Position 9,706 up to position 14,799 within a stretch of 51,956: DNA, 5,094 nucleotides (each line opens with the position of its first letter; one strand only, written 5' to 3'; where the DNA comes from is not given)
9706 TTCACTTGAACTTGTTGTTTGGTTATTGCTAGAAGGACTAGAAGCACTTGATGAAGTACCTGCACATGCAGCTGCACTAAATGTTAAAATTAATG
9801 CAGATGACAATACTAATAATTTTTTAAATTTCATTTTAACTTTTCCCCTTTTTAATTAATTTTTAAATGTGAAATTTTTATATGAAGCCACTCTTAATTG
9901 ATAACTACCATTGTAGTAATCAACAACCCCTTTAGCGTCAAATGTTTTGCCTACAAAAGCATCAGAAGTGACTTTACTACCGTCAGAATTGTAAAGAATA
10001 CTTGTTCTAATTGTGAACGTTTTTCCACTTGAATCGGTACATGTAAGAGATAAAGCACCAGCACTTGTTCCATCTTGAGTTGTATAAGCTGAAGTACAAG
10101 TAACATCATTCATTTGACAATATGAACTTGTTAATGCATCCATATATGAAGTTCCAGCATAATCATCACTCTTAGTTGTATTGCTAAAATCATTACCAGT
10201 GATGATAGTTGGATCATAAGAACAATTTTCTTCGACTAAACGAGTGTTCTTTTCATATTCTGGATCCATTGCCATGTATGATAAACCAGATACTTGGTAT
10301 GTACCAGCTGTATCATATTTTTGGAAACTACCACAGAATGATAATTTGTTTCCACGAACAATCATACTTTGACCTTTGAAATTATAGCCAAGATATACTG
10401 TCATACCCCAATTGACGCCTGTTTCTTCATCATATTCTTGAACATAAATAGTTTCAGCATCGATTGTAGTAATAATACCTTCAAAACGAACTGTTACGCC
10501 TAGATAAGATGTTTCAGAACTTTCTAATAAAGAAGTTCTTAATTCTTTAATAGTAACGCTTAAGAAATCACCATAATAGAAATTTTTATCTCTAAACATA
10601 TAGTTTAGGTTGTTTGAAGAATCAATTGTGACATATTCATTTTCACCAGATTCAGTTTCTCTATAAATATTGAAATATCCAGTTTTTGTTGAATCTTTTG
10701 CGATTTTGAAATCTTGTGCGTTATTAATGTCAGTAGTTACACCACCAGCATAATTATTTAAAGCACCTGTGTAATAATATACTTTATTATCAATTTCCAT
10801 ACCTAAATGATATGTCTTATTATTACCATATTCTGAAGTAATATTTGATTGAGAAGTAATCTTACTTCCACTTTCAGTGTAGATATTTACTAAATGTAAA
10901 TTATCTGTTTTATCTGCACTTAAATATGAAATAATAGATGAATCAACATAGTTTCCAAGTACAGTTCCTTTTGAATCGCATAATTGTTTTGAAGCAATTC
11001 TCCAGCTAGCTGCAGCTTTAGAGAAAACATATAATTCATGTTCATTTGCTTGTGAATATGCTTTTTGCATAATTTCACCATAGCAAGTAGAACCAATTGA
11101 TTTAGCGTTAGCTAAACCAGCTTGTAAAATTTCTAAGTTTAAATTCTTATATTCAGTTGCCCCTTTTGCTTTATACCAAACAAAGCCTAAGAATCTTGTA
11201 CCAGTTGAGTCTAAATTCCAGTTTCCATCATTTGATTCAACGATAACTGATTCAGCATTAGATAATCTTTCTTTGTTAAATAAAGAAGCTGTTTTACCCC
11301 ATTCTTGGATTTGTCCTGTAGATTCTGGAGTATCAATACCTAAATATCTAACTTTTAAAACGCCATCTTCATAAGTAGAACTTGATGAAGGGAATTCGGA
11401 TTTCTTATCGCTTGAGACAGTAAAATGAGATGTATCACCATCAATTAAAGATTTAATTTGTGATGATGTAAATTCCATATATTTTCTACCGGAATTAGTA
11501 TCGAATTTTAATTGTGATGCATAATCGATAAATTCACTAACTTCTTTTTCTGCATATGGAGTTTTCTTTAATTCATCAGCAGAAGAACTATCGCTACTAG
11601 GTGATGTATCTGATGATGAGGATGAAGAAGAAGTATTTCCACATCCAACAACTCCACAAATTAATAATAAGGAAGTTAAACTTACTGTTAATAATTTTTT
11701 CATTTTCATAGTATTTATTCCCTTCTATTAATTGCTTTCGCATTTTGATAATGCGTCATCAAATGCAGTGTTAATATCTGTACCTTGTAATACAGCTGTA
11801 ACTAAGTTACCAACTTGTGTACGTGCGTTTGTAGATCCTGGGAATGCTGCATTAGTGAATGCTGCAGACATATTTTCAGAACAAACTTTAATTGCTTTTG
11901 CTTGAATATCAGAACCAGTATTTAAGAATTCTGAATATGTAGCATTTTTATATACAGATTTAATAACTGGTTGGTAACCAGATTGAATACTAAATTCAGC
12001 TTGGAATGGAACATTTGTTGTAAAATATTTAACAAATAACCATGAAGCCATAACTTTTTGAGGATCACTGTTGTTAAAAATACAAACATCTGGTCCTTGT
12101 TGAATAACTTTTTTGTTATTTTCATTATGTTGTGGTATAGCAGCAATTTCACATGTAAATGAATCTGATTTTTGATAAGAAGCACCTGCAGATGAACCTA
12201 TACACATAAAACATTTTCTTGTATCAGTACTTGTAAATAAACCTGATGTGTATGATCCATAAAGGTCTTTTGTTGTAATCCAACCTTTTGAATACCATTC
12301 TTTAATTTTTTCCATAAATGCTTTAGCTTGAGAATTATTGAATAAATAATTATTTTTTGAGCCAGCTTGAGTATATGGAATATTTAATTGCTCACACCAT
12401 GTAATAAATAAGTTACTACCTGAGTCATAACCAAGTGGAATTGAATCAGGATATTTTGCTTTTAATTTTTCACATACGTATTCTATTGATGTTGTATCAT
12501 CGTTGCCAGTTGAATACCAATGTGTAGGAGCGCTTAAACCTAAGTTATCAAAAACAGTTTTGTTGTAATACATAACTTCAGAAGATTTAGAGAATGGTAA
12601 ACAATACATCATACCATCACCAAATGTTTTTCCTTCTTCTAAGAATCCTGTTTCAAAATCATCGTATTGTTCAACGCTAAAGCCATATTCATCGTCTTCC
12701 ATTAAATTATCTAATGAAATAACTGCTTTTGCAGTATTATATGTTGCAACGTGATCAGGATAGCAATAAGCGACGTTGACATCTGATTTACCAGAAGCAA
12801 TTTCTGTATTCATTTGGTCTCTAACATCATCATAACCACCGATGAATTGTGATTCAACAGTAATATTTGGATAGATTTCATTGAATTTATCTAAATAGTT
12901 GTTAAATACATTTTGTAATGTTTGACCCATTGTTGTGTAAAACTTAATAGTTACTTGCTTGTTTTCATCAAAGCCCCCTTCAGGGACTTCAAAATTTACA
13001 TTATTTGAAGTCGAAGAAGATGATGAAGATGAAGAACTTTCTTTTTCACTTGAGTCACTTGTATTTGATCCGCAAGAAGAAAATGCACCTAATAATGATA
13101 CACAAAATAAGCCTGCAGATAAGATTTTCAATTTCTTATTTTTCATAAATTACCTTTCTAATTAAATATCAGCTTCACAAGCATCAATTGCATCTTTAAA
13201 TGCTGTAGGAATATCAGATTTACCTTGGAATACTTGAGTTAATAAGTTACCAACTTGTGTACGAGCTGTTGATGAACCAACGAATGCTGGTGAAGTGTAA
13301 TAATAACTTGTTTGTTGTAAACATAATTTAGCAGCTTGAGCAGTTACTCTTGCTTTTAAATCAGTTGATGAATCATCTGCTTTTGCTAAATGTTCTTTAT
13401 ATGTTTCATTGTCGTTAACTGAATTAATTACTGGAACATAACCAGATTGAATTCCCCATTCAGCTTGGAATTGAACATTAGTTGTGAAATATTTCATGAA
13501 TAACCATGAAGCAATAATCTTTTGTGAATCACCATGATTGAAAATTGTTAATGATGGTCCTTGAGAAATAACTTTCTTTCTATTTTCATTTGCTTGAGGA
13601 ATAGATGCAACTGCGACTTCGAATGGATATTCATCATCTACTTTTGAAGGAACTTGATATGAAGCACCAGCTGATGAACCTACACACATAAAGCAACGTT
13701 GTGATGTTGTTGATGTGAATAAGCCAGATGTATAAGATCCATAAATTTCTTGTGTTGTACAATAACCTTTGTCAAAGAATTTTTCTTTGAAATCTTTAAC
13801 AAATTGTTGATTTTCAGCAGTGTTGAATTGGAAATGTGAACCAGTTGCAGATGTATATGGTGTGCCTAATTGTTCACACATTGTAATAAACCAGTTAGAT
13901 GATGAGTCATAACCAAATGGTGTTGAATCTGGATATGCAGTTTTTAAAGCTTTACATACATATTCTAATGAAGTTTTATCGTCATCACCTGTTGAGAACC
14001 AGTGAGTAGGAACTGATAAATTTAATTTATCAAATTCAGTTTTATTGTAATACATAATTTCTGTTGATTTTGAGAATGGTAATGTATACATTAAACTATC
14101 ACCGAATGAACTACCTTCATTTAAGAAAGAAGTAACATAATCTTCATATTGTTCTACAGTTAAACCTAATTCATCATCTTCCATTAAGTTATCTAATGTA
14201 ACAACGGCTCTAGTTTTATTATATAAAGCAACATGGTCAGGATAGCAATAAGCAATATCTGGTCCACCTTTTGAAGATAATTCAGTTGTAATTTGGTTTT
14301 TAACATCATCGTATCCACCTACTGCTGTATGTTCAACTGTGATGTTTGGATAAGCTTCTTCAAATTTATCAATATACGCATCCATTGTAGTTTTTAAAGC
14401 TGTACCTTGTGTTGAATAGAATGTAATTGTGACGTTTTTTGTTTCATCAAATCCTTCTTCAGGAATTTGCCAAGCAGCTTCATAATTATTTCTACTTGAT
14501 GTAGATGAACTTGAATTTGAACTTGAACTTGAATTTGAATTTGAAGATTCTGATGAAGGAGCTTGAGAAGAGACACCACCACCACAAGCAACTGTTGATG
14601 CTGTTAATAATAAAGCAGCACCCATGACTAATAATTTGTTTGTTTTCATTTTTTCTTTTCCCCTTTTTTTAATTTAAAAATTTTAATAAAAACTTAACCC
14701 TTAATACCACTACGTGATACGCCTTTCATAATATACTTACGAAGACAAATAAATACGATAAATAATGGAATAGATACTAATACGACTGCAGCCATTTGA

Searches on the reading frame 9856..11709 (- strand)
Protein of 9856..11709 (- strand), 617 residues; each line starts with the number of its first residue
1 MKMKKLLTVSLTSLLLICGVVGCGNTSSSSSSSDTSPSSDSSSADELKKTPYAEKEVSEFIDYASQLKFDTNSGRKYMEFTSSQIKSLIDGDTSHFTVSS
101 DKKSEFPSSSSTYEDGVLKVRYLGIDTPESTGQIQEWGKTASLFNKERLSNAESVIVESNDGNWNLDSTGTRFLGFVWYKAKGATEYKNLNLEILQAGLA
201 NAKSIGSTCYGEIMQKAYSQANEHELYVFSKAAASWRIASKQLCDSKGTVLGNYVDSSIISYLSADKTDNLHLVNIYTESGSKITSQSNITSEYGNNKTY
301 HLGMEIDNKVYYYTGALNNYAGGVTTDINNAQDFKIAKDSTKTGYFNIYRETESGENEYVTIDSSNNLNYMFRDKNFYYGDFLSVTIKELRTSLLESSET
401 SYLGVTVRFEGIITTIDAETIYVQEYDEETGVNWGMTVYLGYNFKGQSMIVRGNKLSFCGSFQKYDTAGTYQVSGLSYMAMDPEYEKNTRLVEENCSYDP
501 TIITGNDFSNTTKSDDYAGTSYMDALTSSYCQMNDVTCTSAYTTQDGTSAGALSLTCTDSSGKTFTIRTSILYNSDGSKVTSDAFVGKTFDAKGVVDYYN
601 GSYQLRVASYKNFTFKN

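Call 57: search_protein_families(library=pfam, proteins=[window:9856-11709:-], max_evalue=0.00001)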
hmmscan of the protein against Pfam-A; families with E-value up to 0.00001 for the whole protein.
window:9856-11709:- (617 aa): 1 family
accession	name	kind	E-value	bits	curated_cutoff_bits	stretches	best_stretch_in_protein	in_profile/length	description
PF00565.23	SNase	-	2.4e-11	44.5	21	1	119-223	1-99/107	Staphylococcal nuclease homologue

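Call 58: search_protein_families(library=padloc, proteins=[window:9856-11709:-], max_evalue=0.00001)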
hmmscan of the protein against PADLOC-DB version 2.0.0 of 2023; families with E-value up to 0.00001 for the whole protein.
window:9856-11709:- (617 aa): 1 family
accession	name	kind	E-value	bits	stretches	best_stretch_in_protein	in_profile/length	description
PDLC01096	C3a212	-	5.1e-08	30.4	1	115-234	65-181/279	SNc+LTD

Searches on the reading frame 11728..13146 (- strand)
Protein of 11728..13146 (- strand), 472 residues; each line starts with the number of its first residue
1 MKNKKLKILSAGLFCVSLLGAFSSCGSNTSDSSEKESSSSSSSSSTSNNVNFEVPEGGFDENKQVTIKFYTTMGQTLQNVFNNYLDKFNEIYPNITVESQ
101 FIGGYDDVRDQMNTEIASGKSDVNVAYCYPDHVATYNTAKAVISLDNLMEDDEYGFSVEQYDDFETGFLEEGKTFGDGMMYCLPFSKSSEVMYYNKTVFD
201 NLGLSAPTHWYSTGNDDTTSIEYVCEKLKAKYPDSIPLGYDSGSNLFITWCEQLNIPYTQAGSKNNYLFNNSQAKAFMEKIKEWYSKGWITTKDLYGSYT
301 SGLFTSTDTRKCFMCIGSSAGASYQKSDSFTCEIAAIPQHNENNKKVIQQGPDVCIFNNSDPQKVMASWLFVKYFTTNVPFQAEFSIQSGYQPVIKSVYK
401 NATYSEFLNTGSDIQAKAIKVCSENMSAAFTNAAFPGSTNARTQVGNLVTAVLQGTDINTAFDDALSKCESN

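Call 58: search_protein_families(library=padloc, proteins=[window:11728-13146:-], max_evalue=0.00001)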
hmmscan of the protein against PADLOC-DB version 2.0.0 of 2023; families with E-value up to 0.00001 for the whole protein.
window:11728-13146:- (472 aa): 0 families

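Call 59: search_protein_families(library=pfam, proteins=[window:11728-13146:-], max_evalue=0.00001)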
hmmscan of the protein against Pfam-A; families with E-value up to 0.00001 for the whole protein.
window:11728-13146:- (472 aa): 2 families
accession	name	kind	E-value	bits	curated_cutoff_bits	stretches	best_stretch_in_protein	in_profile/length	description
PF13416.11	SBP_bac_8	-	2.7e-27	96.7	27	1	84-405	2-272/279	Bacterial extracellular solute-binding protein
PF01547.30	SBP_bac_1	-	6.3e-16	59.7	26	1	78-211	5-132/307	Bacterial extracellular solute-binding protein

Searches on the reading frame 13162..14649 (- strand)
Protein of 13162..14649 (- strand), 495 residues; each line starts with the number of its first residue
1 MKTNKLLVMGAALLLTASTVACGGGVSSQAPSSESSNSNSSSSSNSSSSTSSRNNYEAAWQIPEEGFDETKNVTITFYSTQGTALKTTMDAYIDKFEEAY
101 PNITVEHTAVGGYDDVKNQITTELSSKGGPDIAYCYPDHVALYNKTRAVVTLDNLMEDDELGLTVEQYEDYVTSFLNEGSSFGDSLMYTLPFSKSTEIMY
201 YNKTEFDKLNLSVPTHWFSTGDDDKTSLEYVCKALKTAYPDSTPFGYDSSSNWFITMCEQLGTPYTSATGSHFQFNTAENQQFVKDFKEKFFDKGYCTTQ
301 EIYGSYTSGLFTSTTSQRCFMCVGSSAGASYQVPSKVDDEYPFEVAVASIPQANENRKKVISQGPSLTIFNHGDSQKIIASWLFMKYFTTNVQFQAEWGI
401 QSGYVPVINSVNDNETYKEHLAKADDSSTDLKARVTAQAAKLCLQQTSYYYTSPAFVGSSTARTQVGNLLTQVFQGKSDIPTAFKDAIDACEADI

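Call 58: search_protein_families(library=padloc, proteins=[window:13162-14649:-], max_evalue=0.00001)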
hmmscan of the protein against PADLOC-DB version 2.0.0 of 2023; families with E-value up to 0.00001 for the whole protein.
window:13162-14649:- (495 aa): 0 families

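Call 59: search_protein_families(library=pfam, proteins=[window:13162-14649:-], max_evalue=0.00001)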
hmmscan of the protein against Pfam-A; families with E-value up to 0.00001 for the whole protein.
window:13162-14649:- (495 aa): 2 families
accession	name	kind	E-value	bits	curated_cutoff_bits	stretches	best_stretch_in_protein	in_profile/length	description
PF13416.11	SBP_bac_8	-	4.1e-28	99.4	27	1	91-420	1-274/279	Bacterial extracellular solute-binding protein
PF01547.30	SBP_bac_1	-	1.8e-17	64.7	26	1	84-391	6-303/307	Bacterial extracellular solute-binding protein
